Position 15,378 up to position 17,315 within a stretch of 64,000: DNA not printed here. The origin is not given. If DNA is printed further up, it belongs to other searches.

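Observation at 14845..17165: Uncharacterised 545-aa protein co-transcribed with an HD phosphohydrolase, next to the OLD-like gene: candidate novel two-gene defence or signalling module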

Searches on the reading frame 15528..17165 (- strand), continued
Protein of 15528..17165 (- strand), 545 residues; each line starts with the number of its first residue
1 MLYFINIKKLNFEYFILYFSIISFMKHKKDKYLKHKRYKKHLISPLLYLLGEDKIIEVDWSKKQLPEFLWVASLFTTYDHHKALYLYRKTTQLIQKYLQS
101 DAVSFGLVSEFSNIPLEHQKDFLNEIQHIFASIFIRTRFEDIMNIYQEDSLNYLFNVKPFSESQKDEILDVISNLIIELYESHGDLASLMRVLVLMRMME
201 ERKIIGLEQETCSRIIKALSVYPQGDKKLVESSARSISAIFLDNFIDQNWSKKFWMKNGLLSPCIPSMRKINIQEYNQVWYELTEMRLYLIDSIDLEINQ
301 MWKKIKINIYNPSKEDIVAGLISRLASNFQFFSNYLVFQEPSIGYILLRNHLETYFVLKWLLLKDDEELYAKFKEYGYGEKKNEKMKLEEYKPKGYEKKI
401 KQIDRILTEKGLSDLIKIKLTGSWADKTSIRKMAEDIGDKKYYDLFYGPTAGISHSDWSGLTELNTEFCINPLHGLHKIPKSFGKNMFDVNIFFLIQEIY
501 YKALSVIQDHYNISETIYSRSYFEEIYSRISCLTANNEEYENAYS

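Call 46: search_protein_families(library=padloc, proteins=[L019:3139-7875:+, L023:4132-7884:+, L020:4779-7913:+, L015:50-3520:+, L065:4164-7010:+, L021:6165-7877:+, L058:5121-7313:+, L002:7992-9542:+], max_evalue=0.001)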
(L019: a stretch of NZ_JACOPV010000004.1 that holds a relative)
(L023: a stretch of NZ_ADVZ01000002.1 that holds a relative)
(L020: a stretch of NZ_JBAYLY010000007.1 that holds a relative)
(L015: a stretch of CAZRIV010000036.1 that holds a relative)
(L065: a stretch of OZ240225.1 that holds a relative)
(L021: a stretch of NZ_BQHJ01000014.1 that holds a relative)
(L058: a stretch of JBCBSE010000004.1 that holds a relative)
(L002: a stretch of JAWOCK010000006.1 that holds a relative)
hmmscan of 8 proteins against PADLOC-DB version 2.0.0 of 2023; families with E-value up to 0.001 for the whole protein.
L019:3139-7875:+ (1578 aa): 9 families
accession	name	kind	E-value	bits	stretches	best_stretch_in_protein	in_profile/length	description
PDLC02161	Avs2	-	0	2589.1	1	83-1575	1-1496/1499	-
PDLC02164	Avs2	-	0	1244.8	1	82-1564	3-1496/1504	-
PDLC02162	Avs2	-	6.2e-196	652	2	82-1077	2-983/1379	-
PDLC02166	Avs2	-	6.3e-185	615.1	1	80-1535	2-1448/1498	-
PDLC02165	Avs2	-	6.6e-172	572.2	1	244-1538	31-1348/1375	-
PDLC02163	Avs2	-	4.6e-166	552.8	1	244-1550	228-1560/1576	-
PDLC04140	mad8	-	0.0005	17.7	1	417-512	22-100/314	mads_8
PDLC02372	Nhi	-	0.00069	16.4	0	418-463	195-239/470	-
PDLC02350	AbiO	-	0.00085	16.2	0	423-463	193-233/468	AbiO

L023:4132-7884:+ (1250 aa): 0 families

L020:4779-7913:+ (1044 aa): 77 families (the best 25 are shown)
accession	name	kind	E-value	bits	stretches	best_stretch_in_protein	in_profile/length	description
PDLC03604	REase_MTase_IIG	-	7.6e-224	743.9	1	7-1041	8-1005/1011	Type IIG restriction enzyme-methyltransferase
PDLC03609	REase_MTase_IIG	-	1.4e-80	269.4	3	493-968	483-928/1066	Type IIG restriction enzyme-methyltransferase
PDLC03612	REase_MTase_IIG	-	7.3e-79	264.2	2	572-1043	784-1246/1247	Type IIG restriction enzyme-methyltransferase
PDLC03596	REase_MTase_IIG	-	7.5e-59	197.7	2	577-1042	697-1144/1148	Type IIG restriction enzyme-methyltransferase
PDLC03601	REase_MTase_IIG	-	8.4e-53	177.5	1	586-980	669-1064/1110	Type IIG restriction enzyme-methyltransferase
PDLC03629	REase_MTase_IIG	-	6.1e-52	174.7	2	484-991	478-989/1182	Type IIG restriction enzyme-methyltransferase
PDLC02643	DrmMI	-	5.1e-46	155.1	3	563-651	841-935/1347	DrmMI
PDLC03335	MTase_II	-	1.2e-43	147.7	2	589-971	194-574/607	Type II methyltransferase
PDLC03245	MTase_II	-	2.4e-38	130.1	2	590-988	158-550/577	Type II methyltransferase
PDLC03250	MTase_II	-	4e-38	129.6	2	492-1041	255-769/775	Type II methyltransferase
PDLC03313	MTase_II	-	2e-37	126.9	1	586-1042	140-561/563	Type II methyltransferase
PDLC02529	PglX|PglXI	-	2e-34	116.6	3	494-675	267-448/1189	PglX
PDLC03226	MTase_II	-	9.3e-27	91.9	3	581-705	119-244/579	Type II methyltransferase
PDLC03248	MTase_II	-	1.1e-25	88.3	1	578-1012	73-516/521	Type II methyltransferase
PDLC03628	REase_MTase_IIG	-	1.7e-23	80.7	2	574-680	733-836/1100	Type IIG restriction enzyme-methyltransferase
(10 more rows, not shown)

L015:50-3520:+ (1156 aa): 43 families (the best 25 are shown)
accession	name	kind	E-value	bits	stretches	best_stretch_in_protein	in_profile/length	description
PDLC02643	DrmMI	-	6.8e-78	260.7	2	245-576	543-884/1347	DrmMI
PDLC02638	DrmMI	-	1.2e-65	220.2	2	246-576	543-887/935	DrmMI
PDLC03622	REase_MTase_IIG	-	4.8e-42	141.5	4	423-582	702-850/1524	Type IIG restriction enzyme-methyltransferase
PDLC03618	REase_MTase_IIG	-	1.1e-40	137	3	244-402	536-721/1429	Type IIG restriction enzyme-methyltransferase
PDLC03613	REase_MTase_IIG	-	7e-38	127.9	3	540-821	725-999/1250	Type IIG restriction enzyme-methyltransferase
PDLC02639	DrmMI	-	4.1e-35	119.2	2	255-417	248-408/803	DrmMI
PDLC02644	DrmMI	-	2.9e-34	116.2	2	244-401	52-236/988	DrmMI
PDLC02645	DrmMI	-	2.9e-33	113.1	3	340-403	659-722/772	DrmMI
PDLC02646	DrmMI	-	1.7e-26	90.6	2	314-401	19-105/792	DrmMI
PDLC03611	REase_MTase_IIG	-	6.4e-24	81.5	2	251-394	511-654/1532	Type IIG restriction enzyme-methyltransferase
PDLC03620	REase_MTase_IIG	-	1e-23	81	3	337-398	669-730/1378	Type IIG restriction enzyme-methyltransferase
PDLC03614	REase_MTase_IIG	-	1.7e-23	80.2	3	93-239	310-464/1584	Type IIG restriction enzyme-methyltransferase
PDLC03609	REase_MTase_IIG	-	1.3e-21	74.1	2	293-393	431-533/1066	Type IIG restriction enzyme-methyltransferase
PDLC03629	REase_MTase_IIG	-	2.2e-20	70.1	2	223-394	348-536/1182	Type IIG restriction enzyme-methyltransferase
PDLC03604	REase_MTase_IIG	-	7.2e-16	55.4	2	214-394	317-504/1011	Type IIG restriction enzyme-methyltransferase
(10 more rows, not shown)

L065:4164-7010:+ (948 aa): 2 families
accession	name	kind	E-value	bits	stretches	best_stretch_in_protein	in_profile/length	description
PDLC03348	MTase_II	-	3.6e-08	30.4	1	293-414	198-313/727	Type II methyltransferase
PDLC04134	mad2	-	0.00027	17.9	1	311-591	268-426/492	mads_2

L021:6165-7877:+ (570 aa): 0 families

L058:5121-7313:+ (730 aa): 0 families

L002:7992-9542:+ (516 aa): 1 family
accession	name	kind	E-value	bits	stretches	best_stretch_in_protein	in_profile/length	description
PDLC03826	DitA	-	5.2e-39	132.4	1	18-474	4-445/486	-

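Call 48: predict_structure(alignment_id=A1)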
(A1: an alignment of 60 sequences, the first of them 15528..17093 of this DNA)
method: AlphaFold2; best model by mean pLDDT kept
length: 521 residues; sequences in the alignment: 60
mean_pLDDT: 89.8   pTM: 0.84
mean pLDDT of the five models: 89.8, 87.9, 87.7, 87.6, 87.0
residues with pLDDT >= 90: 370; 70-90: 120; 50-70: 19; < 50: 12
segments of 3 or more residues with pLDDT < 50: 1-4, 516-521
pLDDT, mean of each block of 10 residues (from residue 1): 56 90 92 93 95 93 95 91 94 94 77 77 79 84 95 96 97 93 90 93 95 92 93 96 84 83 87 93 96 97 93 90 96 98 97 96 97 97 90 93 96 97 88 90 95 88 83 94 95 81 85 51 34
secondary structure, 60 per line:
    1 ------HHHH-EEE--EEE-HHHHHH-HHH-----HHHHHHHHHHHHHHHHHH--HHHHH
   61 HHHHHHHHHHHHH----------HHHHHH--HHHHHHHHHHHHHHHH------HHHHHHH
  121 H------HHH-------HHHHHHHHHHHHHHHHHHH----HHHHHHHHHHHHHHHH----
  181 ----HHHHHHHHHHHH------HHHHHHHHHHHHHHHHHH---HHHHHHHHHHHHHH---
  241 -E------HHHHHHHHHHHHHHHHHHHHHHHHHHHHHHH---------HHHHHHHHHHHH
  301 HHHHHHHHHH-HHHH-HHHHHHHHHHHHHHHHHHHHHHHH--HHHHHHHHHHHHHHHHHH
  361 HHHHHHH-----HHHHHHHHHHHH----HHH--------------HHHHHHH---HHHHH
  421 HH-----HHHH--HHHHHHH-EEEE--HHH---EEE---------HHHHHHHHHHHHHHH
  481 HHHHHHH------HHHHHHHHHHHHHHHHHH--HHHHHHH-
elements in order: H7-10 E12-14 E17-19 H21-26 H36-53 H56-73 H84-89 H92-107 H114-121 H138-156 H161-176 H185-196 H203-220 H224-237 H249-279 H289-310 H312-315 H317-340 H343-367 H373-384 H406-412 H416-422 H428-431 H434-440 E442-445 E454-456 H466-487 H494-511 H514-520

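Call 66: search_protein_families(library=pfam, alignment_id=A4, max_evalue=0.00001)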
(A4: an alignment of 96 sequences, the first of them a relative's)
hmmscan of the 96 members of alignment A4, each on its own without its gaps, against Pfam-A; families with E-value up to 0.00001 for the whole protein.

A. member 1, L001:8892-9773:+ (293 aa): 3 families
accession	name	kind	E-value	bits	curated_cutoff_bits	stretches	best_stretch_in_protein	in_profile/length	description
PF01343.23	Peptidase_S49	-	2e-51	174.4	24.9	1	99-246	2-149/154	Peptidase family S49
PF25145.1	NfeD1b_N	-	3.6e-08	33.7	40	1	68-142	27-98/189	NfeD1b, N-terminal domain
PF00574.28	CLP_protease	-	1.5e-07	31.9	20.2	0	58-126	32-97/182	Clp protease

B. families by the number of members that match (of 96 scanned): 66 families (the first 25 are shown)
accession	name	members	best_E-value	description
PF02867.20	Ribonuc_red_lgC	2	3.3e-121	Ribonucleotide reductase, barrel domain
PF07669.17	Eco57I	2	3.1e-50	Eco57I restriction-modification methylase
PF00239.26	Resolvase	2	1.1e-24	Resolvase, N terminal domain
PF20473.4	MmeI_Mtase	2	2e-16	MmeI, DNA-methyltransferase domain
PF02384.22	N6_Mtase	2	7.4e-16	N-6 DNA Methylase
PF13391.12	HNH_2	2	2.9e-12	HNH endonuclease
PF02796.21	HTH_7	2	9.1e-11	Helix-turn-helix domain of resolvase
PF13191.12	AAA_16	2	5.1e-06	AAA ATPase domain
PF00375.23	SDF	1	2.1e-108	Sodium:dicarboxylate symporter family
PF00920.27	ILVD_EDD_N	1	2.2e-106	Dihydroxy-acid/6-phosphogluconate dehydratase N-terminal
PF01071.24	GARS_A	1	2.8e-76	Phosphoribosylglycinamide synthetase, ATP-grasp (A) domain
PF24877.1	ILV_EDD_C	1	2.7e-54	Dihydroxy-acid/6-phosphogluconate dehydratase C-terminal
PF00106.31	adh_short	1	4.4e-52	short chain dehydrogenase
PF01343.23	Peptidase_S49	1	2e-51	Peptidase family S49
PF13561.12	adh_short_C2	1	1.2e-45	Enoyl-(Acyl carrier protein) reductase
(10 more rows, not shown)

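Call 72: search_protein_families(library=padloc, alignment_id=A4, max_evalue=0.00001)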
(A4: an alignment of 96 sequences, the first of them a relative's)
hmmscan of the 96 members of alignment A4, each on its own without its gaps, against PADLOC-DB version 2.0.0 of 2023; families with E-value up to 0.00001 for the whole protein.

A. member 1, L001:8892-9773:+ (293 aa): 0 families

B. families by the number of members that match (of 96 scanned): 163 families (the first 25 are shown)
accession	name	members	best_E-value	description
PDLC02161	Avs2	5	0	-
PDLC02164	Avs2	5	0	-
PDLC02162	Avs2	5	7.7e-211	-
PDLC02166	Avs2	5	5e-192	-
PDLC02165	Avs2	5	1.7e-185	-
PDLC02163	Avs2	5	2.4e-172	-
PDLC03604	REase_MTase_IIG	3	7.6e-224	Type IIG restriction enzyme-methyltransferase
PDLC03609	REase_MTase_IIG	3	1.4e-80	Type IIG restriction enzyme-methyltransferase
PDLC03348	MTase_II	3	2.3e-17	Type II methyltransferase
PDLC03627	REase_MTase_IIG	3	3.6e-15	Type IIG restriction enzyme-methyltransferase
PDLC03612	REase_MTase_IIG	2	7.3e-79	Type IIG restriction enzyme-methyltransferase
PDLC02643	DrmMI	2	6.8e-78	DrmMI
PDLC02638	DrmMI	2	1.2e-65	DrmMI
PDLC03596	REase_MTase_IIG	2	7.5e-59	Type IIG restriction enzyme-methyltransferase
PDLC03601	REase_MTase_IIG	2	8.4e-53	Type IIG restriction enzyme-methyltransferase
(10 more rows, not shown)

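Call 73: fold_search(model_id=the predicted structure, library=pdb)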
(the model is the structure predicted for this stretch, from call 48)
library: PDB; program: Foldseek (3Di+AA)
matches with E <= 10: 60; with E <= 0.001: 0
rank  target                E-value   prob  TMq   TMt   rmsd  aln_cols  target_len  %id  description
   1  8u5v                  8.9e-01  0.06  0.14  0.13  26.6       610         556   10  The mTORC1 cholesterol sensor LYCHOS (GPR155) - auxin bound, closed state (released 2024-09-18)
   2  5n2s                  1.2e+00  0.12  0.15  0.19  21.1       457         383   10  Crystal structure of stabilized A1 receptor in complex with PSB36 at 3.3A resolution (released 2017-07-26)
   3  8u5q_A                1.7e+00  0.05  0.12  0.12  26.4       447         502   11  The mTORC1 cholesterol sensor LYCHOS (GPR155) - dimer with auxin (released 2024-09-18)
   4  8rst_A                2.3e+00  0.03  0.09  0.11  26.9       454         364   12  Rap from bacteriophage Phi3T in presence of pheromone SRGHTS (released 2024-07-24)
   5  6me8_A                2.4e+00  0.05  0.14  0.16  29.2       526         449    8  XFEL crystal structure of human melatonin receptor MT2 (N86D) in complex with 2-phenylmelatonin (released 2019-04-24)
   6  4q4j_B                2.5e+00  0.06  0.12  0.11  25.4       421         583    7  Structure of crosslinked TM287/288_S498C_S520C mutant (released 2014-07-16)
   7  4py0                  2.7e+00  0.02  0.09  0.11  30.4       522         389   13  Crystal structure of P2Y12 receptor in complex with 2MeSATP (released 2014-04-30)
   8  3vvn                  3.1e+00  0.03  0.09  0.11  28.9       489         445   10  Crystal structure of MATE in the straight conformation (released 2013-04-03)
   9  4wzs_C                3.2e+00  0.02  0.09  0.07  30.3       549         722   13  Crystal structure of the Mot1 N-terminal domain in complex with TBP and NC2 bound to a promoter DNA fragment (released 2015-08-26)
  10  4omv_A                3.3e+00  0.08  0.08  0.19  16.6       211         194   10  Crystal Structure of a Putative Macrophage Growth Locus, subunit A From Francisella tularensis SCHU S4 (released 2014-02-05)
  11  7tdz_A                3.3e+00  0.02  0.10  0.05  31.4       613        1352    8  Cryo-EM model of protomer of the cytoplasmic ring of the nuclear pore complex from Xenopus laevis (released 2022-06-22)
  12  4qn1                  3.5e+00  0.02  0.09  0.11  29.3       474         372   11  Crystal Structure of a Functionally Uncharacterized Domain of E3 Ubiquitin Ligase SHPRH (released 2014-08-13)
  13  6me7_A                3.6e+00  0.03  0.13  0.14  28.7       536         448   10  XFEL crystal structure of human melatonin receptor MT2 (H208A) in complex with 2-phenylmelatonin (released 2019-04-24)
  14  9jxl                  3.8e+00  0.04  0.12  0.11  23.9       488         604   10  Cryo-EM structure of human XPR1 in an open state at the intracellular gate and a closed state at the extracellular gate, (released 2025-08-27)
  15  6hfb_D                3.8e+00  0.02  0.09  0.10  29.2       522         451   10  Outward-facing conformation of a multidrug resistance MATE family transporter of the MOP superfamily. (released 2019-06-12)
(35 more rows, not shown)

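Call 74: search_dna_similar(query=window:15528-17093:-, collection=plasmids, mode=protein, max_evalue=0.001, max_rows=30)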
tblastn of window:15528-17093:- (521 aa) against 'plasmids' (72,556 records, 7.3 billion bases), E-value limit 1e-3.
Records with a match: 1; places in all: 1; records where one place covers at least 80% of the query: 0.
Best place of each record, by identity: <60% 1.
By first word of the organism name: Rhizobium 1.
By predicted mobility (MOB-suite, as given by PLSDB): conjugative 1.
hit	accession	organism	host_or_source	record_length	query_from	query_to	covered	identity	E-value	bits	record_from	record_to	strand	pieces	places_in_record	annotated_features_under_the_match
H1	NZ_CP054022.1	Rhizobium indicum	Pisum sativum l. (pea),Pure culture,Pea ...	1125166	383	489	21%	28.0%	7e-4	50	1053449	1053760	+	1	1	record has no annotation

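Call 75: search_dna_similar(query=window:15528-17093:-, collection=phages, mode=protein, max_evalue=0.001, max_rows=20)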
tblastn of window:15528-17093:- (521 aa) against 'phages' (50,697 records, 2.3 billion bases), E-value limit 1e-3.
No match.

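Call 76: search_solved_structures(query=A1, max_evalue=10)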
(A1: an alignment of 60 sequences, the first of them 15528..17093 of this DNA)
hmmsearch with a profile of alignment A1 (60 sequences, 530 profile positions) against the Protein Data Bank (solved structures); distinct sequences matched with E-value up to 10: 5.
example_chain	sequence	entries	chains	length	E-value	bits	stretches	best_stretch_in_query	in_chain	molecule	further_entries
3lew_A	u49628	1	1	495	0.034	15.7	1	250-319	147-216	SusD-like carbohydrate binding protein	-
8cwy_A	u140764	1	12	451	0.14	13.7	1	262-345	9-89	T32-15-1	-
8cws_A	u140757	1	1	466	0.16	13.5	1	275-345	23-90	F4132-2 Chain A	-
5cwb_A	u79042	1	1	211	0.77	11.3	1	253-345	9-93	Designed helical repeat protein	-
7mwr_B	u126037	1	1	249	1.5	10.4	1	253-345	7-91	LHD101B4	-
